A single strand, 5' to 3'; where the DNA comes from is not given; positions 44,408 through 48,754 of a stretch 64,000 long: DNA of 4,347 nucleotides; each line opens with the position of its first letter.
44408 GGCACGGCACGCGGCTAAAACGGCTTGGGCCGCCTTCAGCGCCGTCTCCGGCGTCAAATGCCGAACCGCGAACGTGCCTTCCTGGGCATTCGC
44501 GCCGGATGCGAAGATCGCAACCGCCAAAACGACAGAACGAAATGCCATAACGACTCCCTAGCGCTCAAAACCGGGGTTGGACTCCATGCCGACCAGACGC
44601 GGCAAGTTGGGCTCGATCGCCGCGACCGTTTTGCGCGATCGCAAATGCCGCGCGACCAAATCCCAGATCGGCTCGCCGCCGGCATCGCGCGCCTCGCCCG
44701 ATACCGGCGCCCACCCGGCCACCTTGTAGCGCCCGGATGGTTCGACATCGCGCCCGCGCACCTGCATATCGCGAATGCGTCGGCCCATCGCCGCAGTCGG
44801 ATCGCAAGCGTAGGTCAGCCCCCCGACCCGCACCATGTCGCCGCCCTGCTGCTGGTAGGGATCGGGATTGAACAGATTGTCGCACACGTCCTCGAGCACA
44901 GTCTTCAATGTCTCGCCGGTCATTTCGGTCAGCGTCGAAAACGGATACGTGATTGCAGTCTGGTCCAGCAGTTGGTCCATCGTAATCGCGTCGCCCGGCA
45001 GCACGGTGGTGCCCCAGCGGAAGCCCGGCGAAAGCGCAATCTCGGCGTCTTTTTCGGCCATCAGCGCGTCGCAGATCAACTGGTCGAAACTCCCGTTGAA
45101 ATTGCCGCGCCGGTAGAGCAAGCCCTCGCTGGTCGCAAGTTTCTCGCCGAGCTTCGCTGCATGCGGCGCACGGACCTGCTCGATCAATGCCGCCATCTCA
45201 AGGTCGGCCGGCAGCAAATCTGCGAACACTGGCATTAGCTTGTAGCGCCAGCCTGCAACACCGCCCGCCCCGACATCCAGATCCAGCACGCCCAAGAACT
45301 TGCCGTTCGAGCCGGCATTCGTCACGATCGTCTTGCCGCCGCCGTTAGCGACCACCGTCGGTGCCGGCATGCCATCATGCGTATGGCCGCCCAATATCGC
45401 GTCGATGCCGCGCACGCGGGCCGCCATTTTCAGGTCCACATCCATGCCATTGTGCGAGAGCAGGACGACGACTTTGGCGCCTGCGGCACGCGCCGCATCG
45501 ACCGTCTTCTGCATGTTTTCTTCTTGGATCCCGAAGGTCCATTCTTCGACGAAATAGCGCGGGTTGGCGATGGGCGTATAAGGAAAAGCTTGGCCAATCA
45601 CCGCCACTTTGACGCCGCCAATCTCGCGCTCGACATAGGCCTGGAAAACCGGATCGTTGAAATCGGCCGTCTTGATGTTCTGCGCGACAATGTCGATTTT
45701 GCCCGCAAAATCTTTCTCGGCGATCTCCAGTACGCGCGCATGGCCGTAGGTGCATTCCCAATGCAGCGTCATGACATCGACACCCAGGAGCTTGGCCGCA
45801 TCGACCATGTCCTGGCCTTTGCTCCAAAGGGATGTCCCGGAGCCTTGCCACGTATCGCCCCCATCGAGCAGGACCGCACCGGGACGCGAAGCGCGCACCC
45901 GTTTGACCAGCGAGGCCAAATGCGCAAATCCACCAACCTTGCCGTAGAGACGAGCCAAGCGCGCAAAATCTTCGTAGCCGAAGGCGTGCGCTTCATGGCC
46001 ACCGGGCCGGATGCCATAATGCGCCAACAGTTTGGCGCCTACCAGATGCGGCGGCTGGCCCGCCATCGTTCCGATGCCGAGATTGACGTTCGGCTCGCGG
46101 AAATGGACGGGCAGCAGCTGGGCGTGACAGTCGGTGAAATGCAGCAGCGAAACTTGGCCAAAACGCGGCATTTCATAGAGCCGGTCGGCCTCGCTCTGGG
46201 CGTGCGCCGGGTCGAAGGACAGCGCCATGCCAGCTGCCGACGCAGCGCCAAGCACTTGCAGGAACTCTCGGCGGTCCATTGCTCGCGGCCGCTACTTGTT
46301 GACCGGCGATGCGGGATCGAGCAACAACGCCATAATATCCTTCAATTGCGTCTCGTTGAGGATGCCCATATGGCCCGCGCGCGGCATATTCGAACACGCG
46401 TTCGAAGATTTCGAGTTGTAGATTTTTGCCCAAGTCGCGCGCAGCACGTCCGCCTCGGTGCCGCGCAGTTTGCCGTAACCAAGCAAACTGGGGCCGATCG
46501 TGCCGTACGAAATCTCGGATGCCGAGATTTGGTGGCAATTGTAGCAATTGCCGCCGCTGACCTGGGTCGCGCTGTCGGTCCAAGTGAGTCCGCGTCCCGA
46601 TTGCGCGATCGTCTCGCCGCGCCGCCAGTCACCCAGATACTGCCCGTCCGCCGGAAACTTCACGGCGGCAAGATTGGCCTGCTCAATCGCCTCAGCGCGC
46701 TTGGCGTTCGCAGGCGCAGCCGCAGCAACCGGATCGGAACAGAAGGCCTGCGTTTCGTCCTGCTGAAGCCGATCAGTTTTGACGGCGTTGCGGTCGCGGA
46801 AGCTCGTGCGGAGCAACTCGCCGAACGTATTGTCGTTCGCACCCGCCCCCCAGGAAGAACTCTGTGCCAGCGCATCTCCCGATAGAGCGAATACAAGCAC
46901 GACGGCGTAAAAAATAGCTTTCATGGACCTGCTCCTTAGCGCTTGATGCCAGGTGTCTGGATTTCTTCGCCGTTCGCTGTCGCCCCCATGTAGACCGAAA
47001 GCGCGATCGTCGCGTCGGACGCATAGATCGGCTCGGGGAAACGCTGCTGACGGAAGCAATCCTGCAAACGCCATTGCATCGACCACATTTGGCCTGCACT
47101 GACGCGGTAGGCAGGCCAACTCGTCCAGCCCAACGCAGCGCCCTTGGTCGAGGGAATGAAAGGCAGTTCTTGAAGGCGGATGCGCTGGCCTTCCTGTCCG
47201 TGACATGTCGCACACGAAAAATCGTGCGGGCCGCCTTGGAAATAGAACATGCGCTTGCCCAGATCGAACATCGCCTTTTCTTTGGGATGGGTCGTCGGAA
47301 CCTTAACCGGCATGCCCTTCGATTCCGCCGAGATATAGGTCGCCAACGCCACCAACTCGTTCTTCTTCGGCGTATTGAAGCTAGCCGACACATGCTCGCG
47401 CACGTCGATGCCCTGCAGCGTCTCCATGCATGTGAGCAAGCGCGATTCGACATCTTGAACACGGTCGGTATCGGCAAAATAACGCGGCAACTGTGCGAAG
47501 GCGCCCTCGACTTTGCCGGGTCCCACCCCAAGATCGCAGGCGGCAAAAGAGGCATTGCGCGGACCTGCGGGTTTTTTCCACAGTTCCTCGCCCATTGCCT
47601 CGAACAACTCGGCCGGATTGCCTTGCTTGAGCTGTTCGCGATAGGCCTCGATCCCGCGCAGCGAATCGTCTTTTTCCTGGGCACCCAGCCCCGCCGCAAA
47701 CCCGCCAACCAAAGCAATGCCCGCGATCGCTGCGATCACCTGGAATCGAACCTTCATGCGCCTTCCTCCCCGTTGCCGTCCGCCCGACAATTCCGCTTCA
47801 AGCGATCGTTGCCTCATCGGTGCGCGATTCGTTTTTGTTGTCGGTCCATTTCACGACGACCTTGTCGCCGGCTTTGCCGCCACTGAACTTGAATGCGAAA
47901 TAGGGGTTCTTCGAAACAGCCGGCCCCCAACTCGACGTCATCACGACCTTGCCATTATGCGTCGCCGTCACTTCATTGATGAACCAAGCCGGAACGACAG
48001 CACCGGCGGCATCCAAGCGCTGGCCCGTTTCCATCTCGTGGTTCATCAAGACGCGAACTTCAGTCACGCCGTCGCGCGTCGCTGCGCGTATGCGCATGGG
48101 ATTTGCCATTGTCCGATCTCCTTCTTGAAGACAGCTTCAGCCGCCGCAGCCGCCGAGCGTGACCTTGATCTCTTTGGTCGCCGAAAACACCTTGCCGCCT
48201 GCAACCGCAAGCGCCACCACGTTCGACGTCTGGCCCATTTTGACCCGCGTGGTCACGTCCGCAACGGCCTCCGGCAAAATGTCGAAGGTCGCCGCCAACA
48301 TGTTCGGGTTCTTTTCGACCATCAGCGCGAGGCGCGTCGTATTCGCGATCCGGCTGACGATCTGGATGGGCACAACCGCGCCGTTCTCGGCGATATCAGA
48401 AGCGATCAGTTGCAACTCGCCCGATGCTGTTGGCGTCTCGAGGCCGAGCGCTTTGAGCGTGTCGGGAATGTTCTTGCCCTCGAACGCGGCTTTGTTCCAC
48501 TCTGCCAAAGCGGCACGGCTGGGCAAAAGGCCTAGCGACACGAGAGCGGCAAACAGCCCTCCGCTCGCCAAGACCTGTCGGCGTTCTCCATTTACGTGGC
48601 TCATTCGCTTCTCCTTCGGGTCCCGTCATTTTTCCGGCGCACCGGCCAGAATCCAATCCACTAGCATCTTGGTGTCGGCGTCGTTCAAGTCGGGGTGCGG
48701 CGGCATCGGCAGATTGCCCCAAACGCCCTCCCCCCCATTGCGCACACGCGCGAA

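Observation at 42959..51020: Sox thiosulfate-oxidation cluster in the order soxC-D-Y-Z-A-X-B with convergent soxW/soxV-like genes and no soxRS in view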

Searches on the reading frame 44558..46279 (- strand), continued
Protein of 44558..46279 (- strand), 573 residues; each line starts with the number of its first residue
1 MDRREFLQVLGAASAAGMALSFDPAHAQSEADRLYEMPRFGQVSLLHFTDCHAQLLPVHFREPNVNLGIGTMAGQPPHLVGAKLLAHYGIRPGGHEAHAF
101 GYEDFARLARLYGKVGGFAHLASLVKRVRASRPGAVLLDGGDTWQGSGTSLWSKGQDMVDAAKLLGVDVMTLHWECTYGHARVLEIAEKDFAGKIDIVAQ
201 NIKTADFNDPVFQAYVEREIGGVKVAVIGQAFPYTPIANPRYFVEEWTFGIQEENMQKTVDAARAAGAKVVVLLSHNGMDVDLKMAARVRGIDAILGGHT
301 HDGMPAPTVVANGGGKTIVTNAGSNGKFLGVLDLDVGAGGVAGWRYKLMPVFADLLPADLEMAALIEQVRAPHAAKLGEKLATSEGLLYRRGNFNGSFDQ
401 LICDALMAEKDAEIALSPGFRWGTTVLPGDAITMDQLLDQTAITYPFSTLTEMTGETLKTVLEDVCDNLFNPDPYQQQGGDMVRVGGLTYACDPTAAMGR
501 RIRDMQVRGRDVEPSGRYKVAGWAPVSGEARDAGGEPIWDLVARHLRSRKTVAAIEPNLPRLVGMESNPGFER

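Call 54: search_protein_families(library=pfam, proteins=[L019:2562-4424:+, L019:4421-5044:+, L003:4252-4866:+, L009:4578-4985:+, L036:4694-5029:+, L019:11727-12188:+], max_evalue=0.01)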
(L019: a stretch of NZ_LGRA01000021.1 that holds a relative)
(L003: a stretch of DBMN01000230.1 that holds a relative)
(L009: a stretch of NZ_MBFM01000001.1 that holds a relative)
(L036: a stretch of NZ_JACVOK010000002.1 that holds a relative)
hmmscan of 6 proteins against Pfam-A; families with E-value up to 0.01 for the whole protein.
L019:2562-4424:+ (620 aa): 4 families
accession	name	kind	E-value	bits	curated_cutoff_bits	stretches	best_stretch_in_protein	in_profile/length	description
PF12974.12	Phosphonate-bd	-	2.8e-32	112.5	27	1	43-292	1-234/242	ABC transporter, phosphonate, periplasmic substrate-binding protein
PF02518.31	HATPase_c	-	1.5e-26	93.5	26.4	1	491-601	2-110/111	Histidine kinase-, DNA gyrase B-, and HSP90-like ATPase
PF00512.31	HisKA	-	2.1e-06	28.1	26.9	1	381-442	3-59/66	His Kinase A (phospho-acceptor) domain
PF13581.12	HATPase_c_2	-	0.00025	21.5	27.4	1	498-577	35-111/127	Histidine kinase-like ATPase domain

L019:4421-5044:+ (207 aa): 6 families
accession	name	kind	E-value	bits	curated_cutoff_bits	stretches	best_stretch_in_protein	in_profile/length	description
PF00072.30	Response_reg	-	6.5e-28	97.6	30.2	1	7-120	1-111/111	Response regulator receiver domain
PF00196.25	GerE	-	7e-19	67.6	23.5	1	145-200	2-57/57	Bacterial regulatory proteins, luxR family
PF08281.18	Sigma70_r4_2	-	4.2e-09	36.3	25.7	1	137-188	2-54/54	Sigma-70, region 4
PF07638.17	Sigma70_ECF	-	0.00082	19.8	21.1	1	137-189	128-180/185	ECF sigma factor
PF04545.22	Sigma70_r4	-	0.0028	17.6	24.1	1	143-177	2-37/50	Sigma-70, region 4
PF10103.15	Zincin_2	-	0.009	15.8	25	0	105-200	175-272/344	Zincin-like metallopeptidase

L003:4252-4866:+ (204 aa): 4 families
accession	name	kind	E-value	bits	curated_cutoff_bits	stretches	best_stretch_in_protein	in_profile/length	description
PF00072.30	Response_reg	-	5.1e-26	91.4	30.2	1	8-117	1-110/111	Response regulator receiver domain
PF00196.25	GerE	-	8.4e-18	64.2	23.5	1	144-198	3-57/57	Bacterial regulatory proteins, luxR family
PF08281.18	Sigma70_r4_2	-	7.9e-08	32.3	25.7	1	136-180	3-48/54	Sigma-70, region 4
PF04545.22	Sigma70_r4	-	0.00084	19.2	24.1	1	141-178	2-40/50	Sigma-70, region 4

L009:4578-4985:+ (135 aa): 2 families
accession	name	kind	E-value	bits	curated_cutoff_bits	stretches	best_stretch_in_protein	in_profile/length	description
PF01022.26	HTH_5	-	2.6e-09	37.2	22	1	38-80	2-44/47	Bacterial regulatory protein, arsR family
PF12840.13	HTH_20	-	6.7e-06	26.4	27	1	35-81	1-48/51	Helix-turn-helix domain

L036:4694-5029:+ (111 aa): 10 families
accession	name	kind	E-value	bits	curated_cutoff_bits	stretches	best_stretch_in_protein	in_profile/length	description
PF01022.26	HTH_5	-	1.3e-12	47.9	22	1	34-76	2-44/47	Bacterial regulatory protein, arsR family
PF12840.13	HTH_20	-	8.7e-06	26.1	27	1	31-77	1-48/51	Helix-turn-helix domain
PF25212.1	HVO_A0114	-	0.00054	20.2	27.6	1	21-84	10-73/84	HVO_A0114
PF01978.25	TrmB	-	0.00075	19.7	25.6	1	43-88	18-63/68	Sugar-specific transcriptional regulator TrmB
PF12802.13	MarR_2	-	0.00082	19.9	27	1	34-79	5-52/61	MarR family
PF09339.16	HTH_IclR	-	0.0014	18.8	22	1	49-77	20-48/52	IclR helix-turn-helix domain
PF25213.1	HVO_A0261_N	-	0.0038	17.5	35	1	34-83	11-60/86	HVO_A0261 N-terminal domain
PF08220.18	HTH_DeoR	-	0.004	17.3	21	1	46-86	13-53/57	DeoR-like helix-turn-helix domain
PF24034.1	DUF7343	-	0.007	16.6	27.6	1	44-83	15-54/62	Domain of unknown function (DUF7343)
PF13545.12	HTH_Crp_2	-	0.0088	16.4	27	0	55-86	30-61/70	Crp-like helix-turn-helix domain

L019:11727-12188:+ (153 aa): 1 family
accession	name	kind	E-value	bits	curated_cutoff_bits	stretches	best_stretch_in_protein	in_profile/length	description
PF02635.20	DsrE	-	1.1e-12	48.6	22.7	1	51-152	31-115/116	DsrE/DsrF-like family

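Call 56: search_solved_structures(query=window:44558-46279:-)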
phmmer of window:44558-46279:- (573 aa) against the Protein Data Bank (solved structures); distinct sequences matched with E-value up to 0.001: 30.
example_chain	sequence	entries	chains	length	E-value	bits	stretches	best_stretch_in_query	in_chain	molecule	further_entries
2wdc_A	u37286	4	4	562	2.7e-123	415.8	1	30-559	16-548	SULFUR OXIDATION PROTEIN SOXB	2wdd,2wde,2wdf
4uwq_A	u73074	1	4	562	1.3e-121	410.2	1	30-559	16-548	SULFUR OXIDATION PROTEIN SOXB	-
3ivd_A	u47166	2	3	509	2.5e-17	65.9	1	114-522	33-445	Nucleotidase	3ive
5h7w_A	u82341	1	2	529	5.3e-17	64.9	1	115-313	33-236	venom 5'-nucleotidase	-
7d0v_A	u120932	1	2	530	6.7e-17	64.5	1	115-313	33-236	Snake venom 5'-nucleotidase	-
4h2i_A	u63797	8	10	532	3.3e-16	62.2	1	109-503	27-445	5'-nucleotidase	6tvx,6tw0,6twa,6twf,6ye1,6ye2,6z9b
4h2f_A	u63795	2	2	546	3.7e-16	62.1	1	109-503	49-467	5'-nucleotidase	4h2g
6s7f_A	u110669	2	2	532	4.2e-16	61.9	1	109-503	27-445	5'-nucleotidase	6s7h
6xue_A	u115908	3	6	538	4.3e-16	61.9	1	109-503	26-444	5'-nucleotidase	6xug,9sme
7qgo_A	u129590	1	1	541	4.4e-16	61.8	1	109-503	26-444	5'-nucleotidase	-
9hd5_A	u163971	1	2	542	4.4e-16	61.8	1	109-503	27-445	5'-nucleotidase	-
7qga_A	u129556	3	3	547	4.5e-16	61.8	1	109-503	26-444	5'-nucleotidase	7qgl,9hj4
9hjg_A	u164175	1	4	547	4.6e-16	61.8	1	109-503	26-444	5'-nucleotidase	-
6xuq_A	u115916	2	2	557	4.8e-16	61.7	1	109-503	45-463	5'-nucleotidase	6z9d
7qgm_A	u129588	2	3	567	5.1e-16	61.6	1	108-503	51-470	5'-nucleotidase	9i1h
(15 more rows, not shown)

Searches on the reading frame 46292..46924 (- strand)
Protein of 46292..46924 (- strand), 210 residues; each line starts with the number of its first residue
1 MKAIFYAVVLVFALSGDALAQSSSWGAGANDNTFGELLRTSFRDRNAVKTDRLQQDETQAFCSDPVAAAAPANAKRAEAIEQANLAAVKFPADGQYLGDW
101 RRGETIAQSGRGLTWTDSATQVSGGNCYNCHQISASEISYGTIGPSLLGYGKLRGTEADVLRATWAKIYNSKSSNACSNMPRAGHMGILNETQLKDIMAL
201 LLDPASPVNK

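Call 22: search_solved_structures(query=window:46292-46924:-, show_alignments=1)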
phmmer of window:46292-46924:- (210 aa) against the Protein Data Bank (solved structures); distinct sequences matched with E-value up to 0.001: 1.
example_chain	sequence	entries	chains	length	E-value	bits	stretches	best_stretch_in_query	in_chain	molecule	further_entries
3oa8_B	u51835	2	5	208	1.4e-46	161.8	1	34-210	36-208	SoxX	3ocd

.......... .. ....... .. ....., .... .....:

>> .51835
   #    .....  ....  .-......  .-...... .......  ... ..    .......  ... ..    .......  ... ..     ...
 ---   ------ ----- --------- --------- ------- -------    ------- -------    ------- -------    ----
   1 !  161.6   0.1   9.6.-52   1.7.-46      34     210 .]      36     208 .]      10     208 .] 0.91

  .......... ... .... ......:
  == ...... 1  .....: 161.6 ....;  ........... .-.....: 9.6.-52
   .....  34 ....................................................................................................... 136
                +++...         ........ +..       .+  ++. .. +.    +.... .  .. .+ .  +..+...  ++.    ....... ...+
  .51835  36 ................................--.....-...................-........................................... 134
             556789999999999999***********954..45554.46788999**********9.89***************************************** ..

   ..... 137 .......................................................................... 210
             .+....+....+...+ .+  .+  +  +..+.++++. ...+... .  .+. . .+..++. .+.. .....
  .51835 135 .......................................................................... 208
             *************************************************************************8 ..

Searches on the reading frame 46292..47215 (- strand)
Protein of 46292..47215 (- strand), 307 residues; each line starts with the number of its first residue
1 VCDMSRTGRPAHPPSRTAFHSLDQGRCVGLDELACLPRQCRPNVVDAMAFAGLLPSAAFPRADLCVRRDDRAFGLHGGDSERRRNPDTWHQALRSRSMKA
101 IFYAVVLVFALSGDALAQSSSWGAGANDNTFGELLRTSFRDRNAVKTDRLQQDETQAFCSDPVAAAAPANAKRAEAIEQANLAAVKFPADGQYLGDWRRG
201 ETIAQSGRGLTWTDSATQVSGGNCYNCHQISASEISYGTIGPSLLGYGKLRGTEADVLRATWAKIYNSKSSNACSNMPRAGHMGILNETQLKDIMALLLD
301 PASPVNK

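Call 3: search_protein_families(library=ncbifam, proteins=[window:46292-47215:-])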
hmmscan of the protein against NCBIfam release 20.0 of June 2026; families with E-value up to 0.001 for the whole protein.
window:46292-47215:- (307 aa): 1 family
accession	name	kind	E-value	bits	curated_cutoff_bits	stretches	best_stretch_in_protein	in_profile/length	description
TIGR04485.1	thiosulf_SoxX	equivalog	2e-23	82.9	61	1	221-300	2-77/78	sulfur oxidation c-type cytochrome SoxX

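Call 4: search_protein_families(library=pfam, proteins=[window:46292-47215:-])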
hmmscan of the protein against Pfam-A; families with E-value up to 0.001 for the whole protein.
window:46292-47215:- (307 aa): 0 families

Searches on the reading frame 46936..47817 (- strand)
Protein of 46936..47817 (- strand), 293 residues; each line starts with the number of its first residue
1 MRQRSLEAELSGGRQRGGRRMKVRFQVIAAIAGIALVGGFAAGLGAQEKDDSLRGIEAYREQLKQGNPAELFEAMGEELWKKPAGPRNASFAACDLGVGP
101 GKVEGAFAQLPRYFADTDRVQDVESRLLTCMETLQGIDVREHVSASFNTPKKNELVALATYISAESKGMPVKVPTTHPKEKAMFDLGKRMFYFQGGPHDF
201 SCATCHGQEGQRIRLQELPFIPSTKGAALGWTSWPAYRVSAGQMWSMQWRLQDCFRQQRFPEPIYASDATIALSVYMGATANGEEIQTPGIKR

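Call 3: search_protein_families(library=ncbifam, proteins=[window:46936-47817:-])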
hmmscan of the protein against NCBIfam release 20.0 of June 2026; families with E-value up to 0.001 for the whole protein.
window:46936-47817:- (293 aa): 1 family
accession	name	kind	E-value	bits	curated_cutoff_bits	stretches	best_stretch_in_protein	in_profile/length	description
TIGR04484.1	thiosulf_SoxA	equivalog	1.1e-72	243.7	110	1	68-293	1-212/212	sulfur oxidation c-type cytochrome SoxA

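Call 4: search_protein_families(library=pfam, proteins=[window:46936-47817:-])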
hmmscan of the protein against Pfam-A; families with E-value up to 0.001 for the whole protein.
window:46936-47817:- (293 aa): 1 family
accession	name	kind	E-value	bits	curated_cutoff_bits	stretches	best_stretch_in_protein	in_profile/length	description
PF21342.2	SoxA-TsdA_cyt-c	-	1.1e-33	115.5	27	2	76-171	2-88/88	SoxA/TsdA, cytochrome c domain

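Call 21: search_solved_structures(query=window:46936-47757:-, show_alignments=2)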
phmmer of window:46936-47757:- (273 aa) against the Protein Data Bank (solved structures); distinct sequences matched with E-value up to 0.001: 5.
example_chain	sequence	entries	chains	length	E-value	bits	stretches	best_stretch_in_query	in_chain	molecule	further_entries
3oa8_A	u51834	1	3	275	2.3e-70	240.3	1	18-273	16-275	SoxA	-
3ocd_A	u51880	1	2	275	5.8e-69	235.7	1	18-273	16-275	SoxA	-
1h31_A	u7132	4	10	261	9.4e-16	61.2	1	50-272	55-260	DIHEME CYTOCHROME C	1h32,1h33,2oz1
2c1d_A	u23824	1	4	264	2.3e-14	56.6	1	28-268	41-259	SOXA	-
7q58_A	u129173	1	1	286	4.6e-05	26.1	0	12-49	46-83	SAKe6BR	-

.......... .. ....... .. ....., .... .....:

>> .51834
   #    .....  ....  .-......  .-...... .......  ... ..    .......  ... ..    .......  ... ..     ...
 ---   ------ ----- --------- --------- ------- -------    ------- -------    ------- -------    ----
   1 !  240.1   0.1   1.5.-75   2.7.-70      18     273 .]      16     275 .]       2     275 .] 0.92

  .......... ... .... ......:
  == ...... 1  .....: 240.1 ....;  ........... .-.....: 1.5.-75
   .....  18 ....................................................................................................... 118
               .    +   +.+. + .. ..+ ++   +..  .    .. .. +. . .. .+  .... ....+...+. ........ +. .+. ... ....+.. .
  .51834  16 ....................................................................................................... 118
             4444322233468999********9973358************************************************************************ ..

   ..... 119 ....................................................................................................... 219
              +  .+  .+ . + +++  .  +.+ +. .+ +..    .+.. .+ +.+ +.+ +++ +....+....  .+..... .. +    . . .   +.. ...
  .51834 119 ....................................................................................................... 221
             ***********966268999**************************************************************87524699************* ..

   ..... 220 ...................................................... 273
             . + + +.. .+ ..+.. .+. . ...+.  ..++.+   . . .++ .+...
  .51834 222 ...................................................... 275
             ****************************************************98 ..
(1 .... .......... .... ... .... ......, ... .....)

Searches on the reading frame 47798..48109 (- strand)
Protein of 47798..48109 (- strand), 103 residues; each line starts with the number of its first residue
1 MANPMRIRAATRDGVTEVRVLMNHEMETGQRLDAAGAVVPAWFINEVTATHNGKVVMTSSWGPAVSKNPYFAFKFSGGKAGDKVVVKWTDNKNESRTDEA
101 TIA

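Call 3: search_protein_families(library=ncbifam, proteins=[window:47798-48109:-])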
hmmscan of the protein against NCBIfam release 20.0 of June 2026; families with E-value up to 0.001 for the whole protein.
window:47798-48109:- (103 aa): 2 families
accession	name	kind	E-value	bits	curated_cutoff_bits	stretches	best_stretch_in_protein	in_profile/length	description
TIGR04490.1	SoxZ_true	equivalog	1.8e-38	130.4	76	1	6-102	1-98/98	thiosulfate oxidation carrier complex protein SoxZ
TIGR04557.1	fuse_rel_SoxYZ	equivalog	1.7e-15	56.9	140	1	4-94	131-223/226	quinoprotein dehydrogenase-associated SoxYZ-like carrier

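Call 4: search_protein_families(library=pfam, proteins=[window:47798-48109:-])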
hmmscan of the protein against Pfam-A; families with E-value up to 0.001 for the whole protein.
window:47798-48109:- (103 aa): 1 family
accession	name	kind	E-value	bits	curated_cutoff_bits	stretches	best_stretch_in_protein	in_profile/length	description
PF08770.17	SoxZ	-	4.3e-37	126.2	25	1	7-100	3-97/98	Sulphur oxidation protein SoxZ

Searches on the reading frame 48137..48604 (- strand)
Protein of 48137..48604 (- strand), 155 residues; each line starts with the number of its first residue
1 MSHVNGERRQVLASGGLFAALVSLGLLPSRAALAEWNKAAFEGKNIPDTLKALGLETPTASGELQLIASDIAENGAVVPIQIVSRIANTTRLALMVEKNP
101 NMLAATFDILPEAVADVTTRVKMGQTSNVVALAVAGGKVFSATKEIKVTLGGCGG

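Call 3: search_protein_families(library=ncbifam, proteins=[window:48137-48604:-])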
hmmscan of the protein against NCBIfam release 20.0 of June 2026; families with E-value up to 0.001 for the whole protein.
window:48137-48604:- (155 aa): 3 families
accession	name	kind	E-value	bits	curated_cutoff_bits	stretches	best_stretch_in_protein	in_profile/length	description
TIGR04488.1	SoxY_true_GGCGG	equivalog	5e-44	150.3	125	1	7-155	1-149/149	thiosulfate oxidation carrier protein SoxY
TIGR04557.1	fuse_rel_SoxYZ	equivalog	3.4e-14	52.7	140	1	61-154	18-115/226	quinoprotein dehydrogenase-associated SoxYZ-like carrier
TIGR04487.1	SoxY_para_1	exception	1.1e-10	41.5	172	1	8-153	2-144/146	SoxY-related AACIE arm protein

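Call 4: search_protein_families(library=pfam, proteins=[window:48137-48604:-])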
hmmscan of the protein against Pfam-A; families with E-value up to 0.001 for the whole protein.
window:48137-48604:- (155 aa): 1 family
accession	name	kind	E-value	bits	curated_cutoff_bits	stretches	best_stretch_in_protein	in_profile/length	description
PF13501.12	SoxY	-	1.4e-28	99.8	28.4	1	53-153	5-112/112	Sulfur oxidation protein SoxY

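Call 59: search_solved_structures(query=window:48137-48604:-)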
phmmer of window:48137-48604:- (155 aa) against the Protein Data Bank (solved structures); distinct sequences matched with E-value up to 0.001: 4.
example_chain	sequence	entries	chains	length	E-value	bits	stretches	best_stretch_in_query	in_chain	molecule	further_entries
2nnc_A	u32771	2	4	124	8.2e-24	87.9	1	34-155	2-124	Sulfur covalently-binding protein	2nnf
2oxg_Y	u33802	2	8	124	5.4e-15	59.4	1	56-155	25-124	SoxY protein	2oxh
2ox5_Y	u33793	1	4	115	1.1e-14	58.4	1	56-155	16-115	SoxY protein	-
4uwq_B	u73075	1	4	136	7.8e-06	29.7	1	54-154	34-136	SOXY PROTEIN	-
